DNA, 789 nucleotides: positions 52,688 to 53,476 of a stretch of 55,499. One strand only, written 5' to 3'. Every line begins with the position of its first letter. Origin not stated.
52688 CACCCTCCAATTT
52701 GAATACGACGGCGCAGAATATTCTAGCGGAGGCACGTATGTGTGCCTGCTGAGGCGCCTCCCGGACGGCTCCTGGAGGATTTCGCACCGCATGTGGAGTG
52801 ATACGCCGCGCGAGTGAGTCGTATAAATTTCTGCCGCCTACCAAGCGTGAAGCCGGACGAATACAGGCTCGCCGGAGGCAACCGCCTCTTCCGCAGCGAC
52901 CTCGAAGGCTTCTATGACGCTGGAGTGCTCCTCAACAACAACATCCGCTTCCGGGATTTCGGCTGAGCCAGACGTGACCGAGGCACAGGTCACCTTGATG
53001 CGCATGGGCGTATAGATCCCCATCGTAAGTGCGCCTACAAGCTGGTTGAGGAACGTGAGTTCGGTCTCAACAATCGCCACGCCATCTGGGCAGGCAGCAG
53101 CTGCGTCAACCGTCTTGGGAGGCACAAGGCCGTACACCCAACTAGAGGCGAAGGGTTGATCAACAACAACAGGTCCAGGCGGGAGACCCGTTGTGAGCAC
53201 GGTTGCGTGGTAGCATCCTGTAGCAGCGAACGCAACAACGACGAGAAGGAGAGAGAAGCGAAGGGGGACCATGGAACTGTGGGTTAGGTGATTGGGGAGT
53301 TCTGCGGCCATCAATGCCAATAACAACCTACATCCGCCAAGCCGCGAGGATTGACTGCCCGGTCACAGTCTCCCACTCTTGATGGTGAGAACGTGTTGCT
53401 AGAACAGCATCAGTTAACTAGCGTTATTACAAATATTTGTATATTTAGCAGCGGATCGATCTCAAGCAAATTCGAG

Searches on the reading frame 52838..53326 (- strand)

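Call 62: search_protein_families(library=pfam, proteins=[window:52838-53326:-], max_evalue=0.001)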
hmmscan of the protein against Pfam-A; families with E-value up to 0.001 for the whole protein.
window:52838-53326:- (162 aa): 1 family
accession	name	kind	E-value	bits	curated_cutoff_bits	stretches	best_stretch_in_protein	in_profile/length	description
PF06291.16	Lambda_Bor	-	1.6e-19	70.2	25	1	60-114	20-75/75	Bor protein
